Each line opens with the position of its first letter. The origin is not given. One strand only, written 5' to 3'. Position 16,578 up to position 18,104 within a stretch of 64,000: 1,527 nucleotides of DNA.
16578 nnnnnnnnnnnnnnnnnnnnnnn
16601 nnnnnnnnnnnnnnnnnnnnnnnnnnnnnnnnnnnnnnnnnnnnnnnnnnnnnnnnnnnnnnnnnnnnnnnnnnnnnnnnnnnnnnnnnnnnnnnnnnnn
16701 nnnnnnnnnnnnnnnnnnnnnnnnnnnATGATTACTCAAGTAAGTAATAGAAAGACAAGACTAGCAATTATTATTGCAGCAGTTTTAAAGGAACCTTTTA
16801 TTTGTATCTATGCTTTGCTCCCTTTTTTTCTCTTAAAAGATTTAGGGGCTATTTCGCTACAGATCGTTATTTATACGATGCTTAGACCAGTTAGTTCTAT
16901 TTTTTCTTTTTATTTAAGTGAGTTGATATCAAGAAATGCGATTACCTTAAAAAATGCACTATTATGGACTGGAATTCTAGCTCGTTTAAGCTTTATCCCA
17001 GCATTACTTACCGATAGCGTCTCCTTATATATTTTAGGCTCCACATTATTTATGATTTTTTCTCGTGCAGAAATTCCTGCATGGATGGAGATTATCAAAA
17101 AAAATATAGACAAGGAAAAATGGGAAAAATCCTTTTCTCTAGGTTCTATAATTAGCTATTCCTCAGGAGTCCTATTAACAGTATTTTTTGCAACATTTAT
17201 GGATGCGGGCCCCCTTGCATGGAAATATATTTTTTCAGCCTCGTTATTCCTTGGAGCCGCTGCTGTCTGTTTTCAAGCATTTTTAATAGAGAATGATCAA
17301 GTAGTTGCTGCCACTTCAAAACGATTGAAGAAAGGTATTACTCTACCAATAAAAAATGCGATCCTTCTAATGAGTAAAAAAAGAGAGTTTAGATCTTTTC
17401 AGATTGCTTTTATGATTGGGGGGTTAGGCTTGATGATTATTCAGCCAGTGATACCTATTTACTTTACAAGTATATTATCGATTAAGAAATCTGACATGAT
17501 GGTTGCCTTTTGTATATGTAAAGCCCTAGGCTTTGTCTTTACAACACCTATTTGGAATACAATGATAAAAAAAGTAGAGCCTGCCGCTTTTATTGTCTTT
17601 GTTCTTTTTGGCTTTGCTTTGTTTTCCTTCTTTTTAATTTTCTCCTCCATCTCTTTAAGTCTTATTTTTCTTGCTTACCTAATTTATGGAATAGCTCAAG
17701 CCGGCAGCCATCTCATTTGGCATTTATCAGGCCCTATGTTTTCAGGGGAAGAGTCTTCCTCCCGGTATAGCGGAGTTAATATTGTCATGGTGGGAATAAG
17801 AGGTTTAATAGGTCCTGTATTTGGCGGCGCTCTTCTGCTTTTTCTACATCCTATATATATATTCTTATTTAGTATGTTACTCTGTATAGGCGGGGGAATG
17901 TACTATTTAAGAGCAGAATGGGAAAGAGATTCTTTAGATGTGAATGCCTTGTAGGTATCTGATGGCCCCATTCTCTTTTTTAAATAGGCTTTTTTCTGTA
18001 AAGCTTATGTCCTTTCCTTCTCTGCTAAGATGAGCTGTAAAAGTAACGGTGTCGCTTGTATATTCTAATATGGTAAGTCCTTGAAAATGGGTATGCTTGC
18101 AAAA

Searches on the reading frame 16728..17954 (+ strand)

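Call 28: search_protein_families(library=pfam, proteins=[window:16728-17954:+])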
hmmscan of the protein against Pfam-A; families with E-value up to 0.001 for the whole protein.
window:16728-17954:+ (408 aa): 1 family
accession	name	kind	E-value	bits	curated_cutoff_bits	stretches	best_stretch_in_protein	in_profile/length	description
PF07690.21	MFS_1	-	2.2e-17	63.4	33.4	2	27-356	15-340/347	Major Facilitator Superfamily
